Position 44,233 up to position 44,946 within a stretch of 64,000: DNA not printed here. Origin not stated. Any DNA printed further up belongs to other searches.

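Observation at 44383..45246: A soluble 2x[4Fe-4S] ferredoxin and a 3-TM protein are the first two genes of the Rieske/cyt b operon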

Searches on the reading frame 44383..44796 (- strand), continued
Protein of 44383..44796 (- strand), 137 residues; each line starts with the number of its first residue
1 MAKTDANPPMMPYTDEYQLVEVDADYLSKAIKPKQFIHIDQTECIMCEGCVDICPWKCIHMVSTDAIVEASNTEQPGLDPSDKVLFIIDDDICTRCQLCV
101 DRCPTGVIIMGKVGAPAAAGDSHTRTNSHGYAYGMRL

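Call 88: search_protein_families(library=pfam, proteins=[P0376, P0379, P0390, P0384, P0378, P0364, P0381, P0385], max_evalue=0.00001)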
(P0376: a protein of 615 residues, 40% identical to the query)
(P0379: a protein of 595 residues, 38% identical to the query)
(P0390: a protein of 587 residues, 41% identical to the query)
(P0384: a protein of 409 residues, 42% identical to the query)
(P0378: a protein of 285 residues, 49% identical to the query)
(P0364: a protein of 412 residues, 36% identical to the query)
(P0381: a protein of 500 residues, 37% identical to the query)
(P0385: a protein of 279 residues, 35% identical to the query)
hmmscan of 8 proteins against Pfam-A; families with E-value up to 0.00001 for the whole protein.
P0376 (615 aa): 13 families
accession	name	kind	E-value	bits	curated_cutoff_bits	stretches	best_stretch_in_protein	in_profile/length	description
PF07992.20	Pyr_redox_2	-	6.1e-31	108.3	26.1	1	124-446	2-291/291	Pyridine nucleotide-disulphide oxidoreductase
PF14691.11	Fer4_20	-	5.6e-22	78.1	25.8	1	21-94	31-107/113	Dihydroprymidine dehydrogenase domain II, 4Fe-4S cluster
PF13738.12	Pyr_redox_3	-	2.3e-11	43.9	30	0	375-430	252-305/305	Pyridine nucleotide-disulphide oxidoreductase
PF12838.12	Fer4_7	-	3.7e-10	40.5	27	1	537-602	1-52/52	4Fe-4S dicluster domain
PF00037.32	Fer4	-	6.5e-10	38.8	21.1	1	583-604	3-24/24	4Fe-4S binding domain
PF13237.11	Fer4_10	-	1.6e-07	31.6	25.5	0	581-607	2-30/53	4Fe-4S dicluster domain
PF13450.12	NAD_binding_8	-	2e-07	31.6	21.9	1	127-162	1-36/68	NAD(P)-binding Rossmann-like domain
PF01266.30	DAO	-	1e-06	29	27.9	1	125-158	2-35/353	FAD dependent oxidoreductase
PF01593.30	Amino_oxidase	-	1.9e-06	27.9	19.8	0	134-159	3-28/443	Flavin containing amine oxidoreductase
PF13187.11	Fer4_9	-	2e-06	28.1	27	1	537-603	1-52/52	4Fe-4S dicluster domain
PF01946.23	Thi4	-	2.6e-06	27.3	26.2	1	116-183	11-77/235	Thi4 family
PF12797.12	Fer4_2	-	6.7e-06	26.2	24.5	0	531-550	3-22/22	4Fe-4S binding domain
PF13484.11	Fer4_16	-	8.8e-06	26.8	30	0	587-609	1-23/66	4Fe-4S double cluster binding domain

P0379 (595 aa): 8 families
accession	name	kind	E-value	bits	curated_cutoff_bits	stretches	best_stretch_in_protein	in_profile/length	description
PF07992.20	Pyr_redox_2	-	2e-35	123.1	26.1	1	128-425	2-291/291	Pyridine nucleotide-disulphide oxidoreductase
PF14691.11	Fer4_20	-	3.2e-18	66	25.8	1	17-95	29-109/113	Dihydroprymidine dehydrogenase domain II, 4Fe-4S cluster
PF13738.12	Pyr_redox_3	-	2.4e-14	53.7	30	1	214-409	127-305/305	Pyridine nucleotide-disulphide oxidoreductase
PF12838.12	Fer4_7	-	7.6e-10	39.6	27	1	517-583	1-52/52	4Fe-4S dicluster domain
PF00037.32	Fer4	-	4.6e-09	36.2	21.1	1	563-584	2-23/24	4Fe-4S binding domain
PF13450.12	NAD_binding_8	-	2e-07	31.6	21.9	1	131-165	1-35/68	NAD(P)-binding Rossmann-like domain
PF00070.33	Pyr_redox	-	1.2e-06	29.4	22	0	259-326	1-71/82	Pyridine nucleotide-disulphide oxidoreductase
PF12831.13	FAD_oxidored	-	5.2e-06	26.5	27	0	129-169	2-42/416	FAD dependent oxidoreductase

P0390 (587 aa): 10 families
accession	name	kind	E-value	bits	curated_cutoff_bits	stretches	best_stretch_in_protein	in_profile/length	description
PF07992.20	Pyr_redox_2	-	9e-24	84.8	26.1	1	106-390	2-291/291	Pyridine nucleotide-disulphide oxidoreductase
PF14691.11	Fer4_20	-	2.1e-12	47.3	25.8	1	14-88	30-107/113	Dihydroprymidine dehydrogenase domain II, 4Fe-4S cluster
PF01266.30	DAO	-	3.9e-11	43.5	27.9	1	106-141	1-37/353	FAD dependent oxidoreductase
PF00070.33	Pyr_redox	-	9.2e-11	42.5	22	0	245-315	2-72/82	Pyridine nucleotide-disulphide oxidoreductase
PF12838.12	Fer4_7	-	4.6e-09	37.1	27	1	487-552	1-51/52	4Fe-4S dicluster domain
PF13450.12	NAD_binding_8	-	1.3e-08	35.4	21.9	1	109-146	1-38/68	NAD(P)-binding Rossmann-like domain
PF13237.11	Fer4_10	-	1.4e-07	31.8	25.5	0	481-509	2-22/53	4Fe-4S dicluster domain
PF00037.32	Fer4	-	2.5e-07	30.7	21.1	0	533-555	2-24/24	4Fe-4S binding domain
PF14697.11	Fer4_21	-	7.3e-07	29.7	35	1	482-556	2-59/59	4Fe-4S dicluster domain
PF12797.12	Fer4_2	-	1.7e-06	28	24.5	0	532-551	3-22/22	4Fe-4S binding domain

P0384 (409 aa): 10 families
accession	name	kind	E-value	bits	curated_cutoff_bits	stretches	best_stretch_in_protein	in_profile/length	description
PF07992.20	Pyr_redox_2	-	4e-23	82.7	26.1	1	18-226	96-284/291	Pyridine nucleotide-disulphide oxidoreductase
PF00037.32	Fer4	-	9.3e-12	44.7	21.1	1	365-387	2-24/24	4Fe-4S binding domain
PF12838.12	Fer4_7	-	3.4e-11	43.9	27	1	322-385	1-52/52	4Fe-4S dicluster domain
PF13738.12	Pyr_redox_3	-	6.7e-09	35.9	30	1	23-102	126-199/305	Pyridine nucleotide-disulphide oxidoreductase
PF13237.11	Fer4_10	-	2e-08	34.5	25.5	0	364-387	2-27/53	4Fe-4S dicluster domain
PF13187.11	Fer4_9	-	1.8e-07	31.5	27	0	322-386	1-52/52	4Fe-4S dicluster domain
PF12797.12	Fer4_2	-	2.2e-06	27.7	24.5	0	364-383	3-22/22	4Fe-4S binding domain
PF14697.11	Fer4_21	-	2.7e-06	27.9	35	1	318-388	3-59/59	4Fe-4S dicluster domain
PF13484.11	Fer4_16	-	2.8e-06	28.5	30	0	370-389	1-20/66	4Fe-4S double cluster binding domain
PF00070.33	Pyr_redox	-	3.6e-06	27.8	22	1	68-141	1-77/82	Pyridine nucleotide-disulphide oxidoreductase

P0378 (285 aa): 8 families
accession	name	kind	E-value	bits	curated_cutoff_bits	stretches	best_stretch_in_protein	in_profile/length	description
PF07992.20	Pyr_redox_2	-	8.8e-13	48.7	26.1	1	39-108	221-291/291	Pyridine nucleotide-disulphide oxidoreductase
PF12838.12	Fer4_7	-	6.4e-10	39.8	27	1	197-263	1-51/52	4Fe-4S dicluster domain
PF00037.32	Fer4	-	1.6e-09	37.6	21.1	1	245-266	3-24/24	4Fe-4S binding domain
PF13237.11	Fer4_10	-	3.8e-08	33.6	25.5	0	243-262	2-21/53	4Fe-4S dicluster domain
PF12797.12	Fer4_2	-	2e-07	31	24.5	0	243-262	3-22/22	4Fe-4S binding domain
PF13484.11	Fer4_16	-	4.8e-07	30.9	30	0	197-233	1-36/66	4Fe-4S double cluster binding domain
PF13187.11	Fer4_9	-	6.6e-06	26.5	27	1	197-265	1-52/52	4Fe-4S dicluster domain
PF12837.12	Fer4_6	-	8e-06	26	25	0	244-265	3-24/24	4Fe-4S binding domain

P0364 (412 aa): 13 families
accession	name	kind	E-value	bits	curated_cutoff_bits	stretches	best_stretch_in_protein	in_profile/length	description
PF00037.32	Fer4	-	1.8e-52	173.6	21.1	3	129-149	4-24/24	4Fe-4S binding domain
PF12838.12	Fer4_7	-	3.9e-44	149.3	27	5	132-178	1-52/52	4Fe-4S dicluster domain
PF13187.11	Fer4_9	-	4.7e-40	135.8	27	5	45-91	1-51/52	4Fe-4S dicluster domain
PF14697.11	Fer4_21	-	2.5e-38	130.4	35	5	281-333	4-59/59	4Fe-4S dicluster domain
PF13237.11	Fer4_10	-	6e-33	113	25.5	4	202-250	3-53/53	4Fe-4S dicluster domain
PF13484.11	Fer4_16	-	1.7e-28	99.6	30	0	316-375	2-65/66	4Fe-4S double cluster binding domain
PF12797.12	Fer4_2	-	3.6e-27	92.8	24.5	0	38-58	2-22/22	4Fe-4S binding domain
PF12837.12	Fer4_6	-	4.9e-24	83.5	25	0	39-61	2-24/24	4Fe-4S binding domain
PF13534.11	Fer4_17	-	1.6e-22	80.3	22.2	0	77-146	2-59/61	4Fe-4S dicluster domain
PF13183.11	Fer4_8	-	9.3e-18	65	27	0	313-376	2-67/68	4Fe-4S dicluster domain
PF12800.12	Fer4_4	-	8.2e-11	41.7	24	0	44-57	2-15/17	4Fe-4S binding domain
PF12798.12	Fer4_3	-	7.8e-09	36.1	27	0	133-147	1-15/15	4Fe-4S binding domain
PF25160.1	LdpA_Fe-S-bd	-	2.3e-07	30.9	27.6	0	214-258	9-47/49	LdpA Fe-S cluster-binding domain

P0381 (500 aa): 13 families
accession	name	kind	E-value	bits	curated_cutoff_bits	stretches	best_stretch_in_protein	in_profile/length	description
PF00037.32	Fer4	-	1.1e-49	164.7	21.1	5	238-258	4-24/24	4Fe-4S binding domain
PF12838.12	Fer4_7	-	1.6e-45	153.8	27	5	139-184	2-52/52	4Fe-4S dicluster domain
PF13187.11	Fer4_9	-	1.9e-42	143.5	27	5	338-383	2-51/52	4Fe-4S dicluster domain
PF14697.11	Fer4_21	-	4.2e-35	120.1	35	4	431-484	3-59/59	4Fe-4S dicluster domain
PF13237.11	Fer4_10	-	6.4e-31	106.5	25.5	4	135-181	5-53/53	4Fe-4S dicluster domain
PF13484.11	Fer4_16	-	3.9e-30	104.9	30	0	242-260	2-20/66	4Fe-4S double cluster binding domain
PF12797.12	Fer4_2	-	1.1e-25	88.1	24.5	0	235-254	3-22/22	4Fe-4S binding domain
PF12837.12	Fer4_6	-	3.9e-24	83.8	25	1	236-257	3-24/24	4Fe-4S binding domain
PF13183.11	Fer4_8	-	6.3e-24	84.7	27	0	367-449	3-67/68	4Fe-4S dicluster domain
PF13534.11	Fer4_17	-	6.9e-20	71.8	22.2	0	77-152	2-59/61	4Fe-4S dicluster domain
PF12798.12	Fer4_3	-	1.1e-16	60.6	27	0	242-256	1-15/15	4Fe-4S binding domain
PF25160.1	LdpA_Fe-S-bd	-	3.1e-08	33.7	27.6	0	442-480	9-41/49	LdpA Fe-S cluster-binding domain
PF17179.9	Fer4_22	-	6.2e-08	33.8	27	0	170-255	2-94/95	4Fe-4S dicluster domain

P0385 (279 aa): 15 families
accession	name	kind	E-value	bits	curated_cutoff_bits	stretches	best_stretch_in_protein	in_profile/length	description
PF00037.32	Fer4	-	2.3e-34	116.2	21.1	4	133-154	3-24/24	4Fe-4S binding domain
PF12838.12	Fer4_7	-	1.6e-32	112.1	27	3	186-237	2-52/52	4Fe-4S dicluster domain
PF14697.11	Fer4_21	-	2.5e-24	85.6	35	3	217-267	2-56/59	4Fe-4S dicluster domain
PF12797.12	Fer4_2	-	1e-23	82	24.5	0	132-150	4-22/22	4Fe-4S binding domain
PF12837.12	Fer4_6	-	3.7e-23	80.7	25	1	132-153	3-24/24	4Fe-4S binding domain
PF13187.11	Fer4_9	-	1.5e-22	79.8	27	2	137-201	1-52/52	4Fe-4S dicluster domain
PF13237.11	Fer4_10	-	3.7e-22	78.4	25.5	1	216-264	2-53/53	4Fe-4S dicluster domain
PF13484.11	Fer4_16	-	6.6e-22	78.5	30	1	137-196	1-63/66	4Fe-4S double cluster binding domain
PF12800.12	Fer4_4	-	4e-14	51.9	24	0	136-149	2-15/17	4Fe-4S binding domain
PF13183.11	Fer4_8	-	4.9e-14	53.1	27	0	136-200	3-68/68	4Fe-4S dicluster domain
PF25160.1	LdpA_Fe-S-bd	-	2.2e-11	43.8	27.6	0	133-157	23-47/49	LdpA Fe-S cluster-binding domain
PF12798.12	Fer4_3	-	1e-10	42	27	0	223-237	1-15/15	4Fe-4S binding domain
PF17179.9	Fer4_22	-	2.2e-09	38.5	27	0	132-151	75-94/95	4Fe-4S dicluster domain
PF13534.11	Fer4_17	-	6.4e-09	36.7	22.2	0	137-199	1-59/61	4Fe-4S dicluster domain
PF13459.11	Fer4_15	-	2.1e-06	28.8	22.4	0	133-149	3-19/66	4Fe-4S single cluster domain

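Call 89: find_encoding_contigs(protein=P0376, flank=7000, max_places=2)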
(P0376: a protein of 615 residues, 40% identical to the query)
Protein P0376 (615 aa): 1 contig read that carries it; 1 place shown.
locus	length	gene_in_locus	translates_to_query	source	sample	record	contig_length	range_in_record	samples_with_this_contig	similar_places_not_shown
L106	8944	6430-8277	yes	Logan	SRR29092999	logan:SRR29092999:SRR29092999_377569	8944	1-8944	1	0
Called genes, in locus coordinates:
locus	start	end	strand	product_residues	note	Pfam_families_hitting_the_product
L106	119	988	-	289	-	PF00294:PfkB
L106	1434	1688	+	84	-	-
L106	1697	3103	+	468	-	PF00072:Response_reg, PF00158:Sigma54_activat, PF14532:Sigma54_activ_2, PF00004:AAA (weak), PF07728:AAA_5, PF25601:AAA_lid_14, PF02954:HTH_8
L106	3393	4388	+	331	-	-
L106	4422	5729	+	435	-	-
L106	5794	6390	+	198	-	PF13473:Cupredoxin_1 (weak), PF09430:EMC7_beta-sandw (faint), PF00127:Copper-bind (weak), PF13620:CarboxypepD_reg (weak)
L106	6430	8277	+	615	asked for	PF14691:Fer4_20, PF01946:Thi4 (weak), PF01266:DAO (weak), PF07992:Pyr_redox_2, PF13450:NAD_binding_8 (weak), PF12838:Fer4_7, PF13187:Fer4_9 (weak), PF00037:Fer4 (weak), +5 more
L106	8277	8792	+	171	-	PF00355:Rieske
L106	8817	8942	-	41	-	?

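Call 90: find_encoding_contigs(protein=P0379, flank=7000, max_places=2)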
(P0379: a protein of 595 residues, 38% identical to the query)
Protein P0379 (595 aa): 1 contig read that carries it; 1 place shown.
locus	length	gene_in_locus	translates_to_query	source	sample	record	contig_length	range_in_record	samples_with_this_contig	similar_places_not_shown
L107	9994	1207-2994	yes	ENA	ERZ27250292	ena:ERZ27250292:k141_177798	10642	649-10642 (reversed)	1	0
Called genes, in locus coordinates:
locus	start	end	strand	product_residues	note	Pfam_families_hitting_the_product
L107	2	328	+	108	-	?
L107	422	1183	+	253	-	-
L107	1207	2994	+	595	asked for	PF14691:Fer4_20, PF00070:Pyr_redox (faint), PF07992:Pyr_redox_2, PF12831:FAD_oxidored (faint), PF13450:NAD_binding_8 (weak), PF13738:Pyr_redox_3, PF12838:Fer4_7, PF00037:Fer4 (weak)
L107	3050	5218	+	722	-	PF14522:Cytochrome_C7 (faint), PF13442:Cytochrome_CBB3 (faint), PF14537:Cytochrom_c3_2 (faint), PF00034:Cytochrom_C (weak), PF02433:FixO (faint), PF00034:Cytochrom_C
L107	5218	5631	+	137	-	PF13442:Cytochrome_CBB3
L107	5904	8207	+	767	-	PF14522:Cytochrome_C7 (faint), PF02085:Cytochrom_CIII (faint), PF14537:Cytochrom_c3_2 (faint)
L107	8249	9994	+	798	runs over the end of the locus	?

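Call 91: find_encoding_contigs(protein=P0390, flank=7000, max_places=2)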
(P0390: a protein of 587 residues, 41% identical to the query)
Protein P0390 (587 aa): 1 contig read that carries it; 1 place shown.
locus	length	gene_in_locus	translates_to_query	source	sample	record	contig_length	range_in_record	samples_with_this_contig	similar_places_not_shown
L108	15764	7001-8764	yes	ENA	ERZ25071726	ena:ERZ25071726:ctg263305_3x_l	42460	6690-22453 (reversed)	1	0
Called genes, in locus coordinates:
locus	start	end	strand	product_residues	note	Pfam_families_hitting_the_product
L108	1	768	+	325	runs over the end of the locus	PF00850:Hist_deacetyl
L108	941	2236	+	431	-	-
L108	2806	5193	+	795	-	PF08239:SH3_3, PF00877:NLPC_P60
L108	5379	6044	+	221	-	PF05977:MFS_3, PF07690:MFS_1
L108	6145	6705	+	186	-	PF07690:MFS_1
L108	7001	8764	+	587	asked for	PF00037:Fer4 (faint), PF14691:Fer4_20, PF01266:DAO (weak), PF07992:Pyr_redox_2, PF13450:NAD_binding_8, PF12838:Fer4_7, PF13237:Fer4_10 (weak), PF14697:Fer4_21 (weak), +4 more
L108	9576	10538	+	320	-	-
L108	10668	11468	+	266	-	-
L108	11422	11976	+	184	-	-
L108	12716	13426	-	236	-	PF13023:HD_3, PF12917:YfbR-like, PF01966:HD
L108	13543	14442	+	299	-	PF02073:Peptidase_M29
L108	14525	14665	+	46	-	-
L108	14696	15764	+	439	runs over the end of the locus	PF00275:EPSP_synthase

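Call 92: search_protein_families(library=pfam, proteins=[L107:422-1183:+, L107:2-328:+, L106:8277-8792:+, L108:9576-10538:+, L108:10668-11468:+], max_evalue=0.01)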
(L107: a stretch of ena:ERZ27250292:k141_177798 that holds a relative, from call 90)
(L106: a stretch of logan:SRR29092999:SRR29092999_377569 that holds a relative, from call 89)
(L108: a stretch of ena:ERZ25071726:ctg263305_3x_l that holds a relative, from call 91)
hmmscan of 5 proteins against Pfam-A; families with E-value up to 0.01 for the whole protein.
L107:422-1183:+ (253 aa): 1 family
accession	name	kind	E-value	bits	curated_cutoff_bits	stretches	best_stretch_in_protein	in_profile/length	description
PF00032.22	Cytochrom_B_C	-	0.00011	22.9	20.7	1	66-147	1-83/102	Cytochrome b(C-terminal)/b6/petD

L107:2-328:+ (108 aa): 3 families
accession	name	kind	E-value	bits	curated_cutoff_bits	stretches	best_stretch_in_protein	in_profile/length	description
PF13631.11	Cytochrom_B_N_2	-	2.8e-21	76.7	27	1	1-103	30-121/169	Cytochrome b(N-terminal)/b6/petB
PF00033.24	Cytochrome_B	-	1.6e-20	74.2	27.2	1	1-101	100-188/189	Cytochrome b/b6/petB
PF09990.14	DUF2231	-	0.00098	19.6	26.4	1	3-100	13-97/139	Predicted membrane protein (DUF2231)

L106:8277-8792:+ (171 aa): 1 family
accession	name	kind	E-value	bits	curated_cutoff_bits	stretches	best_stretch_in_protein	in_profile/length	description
PF00355.32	Rieske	-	9.6e-12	45.1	20.3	1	61-135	8-84/88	Rieske [2Fe-2S] domain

L108:9576-10538:+ (320 aa): 2 families
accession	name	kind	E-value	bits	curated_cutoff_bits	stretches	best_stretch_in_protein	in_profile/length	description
PF03729.18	DUF308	-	3.4e-06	27.7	25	1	19-87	2-71/73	Short repeat of unknown function (DUF308)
PF02656.20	DUF202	-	0.0015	19.3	23.4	1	137-182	17-65/68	Domain of unknown function (DUF202)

L108:10668-11468:+ (266 aa): 2 families
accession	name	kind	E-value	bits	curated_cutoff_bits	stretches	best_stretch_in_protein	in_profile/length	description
PF04015.17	DUF362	-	4.6e-05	24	24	1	68-212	21-161/200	Domain of unknown function (DUF362)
PF09861.14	Lar_N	-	0.00017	21.3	23.3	1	64-183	68-187/204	Lactate racemase N-terminal domain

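Call 97: find_encoding_contigs(protein=P0383, flank=7000, max_places=2)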
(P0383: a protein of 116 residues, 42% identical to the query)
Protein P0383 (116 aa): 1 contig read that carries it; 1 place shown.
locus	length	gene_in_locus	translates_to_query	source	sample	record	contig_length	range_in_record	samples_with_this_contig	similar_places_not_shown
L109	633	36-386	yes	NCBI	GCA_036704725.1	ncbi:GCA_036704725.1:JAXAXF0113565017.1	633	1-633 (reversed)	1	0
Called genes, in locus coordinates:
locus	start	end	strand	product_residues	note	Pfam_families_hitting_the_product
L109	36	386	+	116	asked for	PF12797:Fer4_2 (weak), PF00037:Fer4 (weak), PF12837:Fer4_6 (weak), PF14697:Fer4_21 (weak), PF12838:Fer4_7, PF13187:Fer4_9, PF00037:Fer4, PF13237:Fer4_10 (weak), +3 more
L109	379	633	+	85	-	?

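Call 98: find_encoding_contigs(protein=P0384, flank=7000, max_places=2)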
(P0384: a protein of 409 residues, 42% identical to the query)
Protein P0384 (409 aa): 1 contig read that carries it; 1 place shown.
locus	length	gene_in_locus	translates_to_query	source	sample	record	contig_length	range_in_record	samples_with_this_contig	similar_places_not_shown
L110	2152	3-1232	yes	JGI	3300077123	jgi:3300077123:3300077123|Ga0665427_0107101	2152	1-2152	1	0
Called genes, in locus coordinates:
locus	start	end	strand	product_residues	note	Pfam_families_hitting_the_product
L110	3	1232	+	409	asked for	PF07992:Pyr_redox_2, PF13738:Pyr_redox_3 (weak), PF00070:Pyr_redox (weak), PF13187:Fer4_9 (faint), PF13484:Fer4_16 (faint), PF14697:Fer4_21 (weak), PF12838:Fer4_7, PF00037:Fer4, +2 more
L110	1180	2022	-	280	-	PF04060:FeS, PF12654:DUF3786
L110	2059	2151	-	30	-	?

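Call 99: search_protein_families(library=pfam, proteins=[L109:379-633:+, L106:3393-4388:+, L106:4422-5729:+], max_evalue=0.01)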
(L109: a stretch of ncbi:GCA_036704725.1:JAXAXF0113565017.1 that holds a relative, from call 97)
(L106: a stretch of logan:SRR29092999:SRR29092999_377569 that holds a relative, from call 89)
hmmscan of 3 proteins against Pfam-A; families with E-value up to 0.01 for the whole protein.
L109:379-633:+ (85 aa): 0 families

L106:3393-4388:+ (331 aa): 1 family
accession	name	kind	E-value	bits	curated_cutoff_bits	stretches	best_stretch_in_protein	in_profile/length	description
PF10099.14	RskA_C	-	0.0025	18.5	29.4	0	54-88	54-88/135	Anti-sigma-K factor rskA, C-terminal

L106:4422-5729:+ (435 aa): 0 families
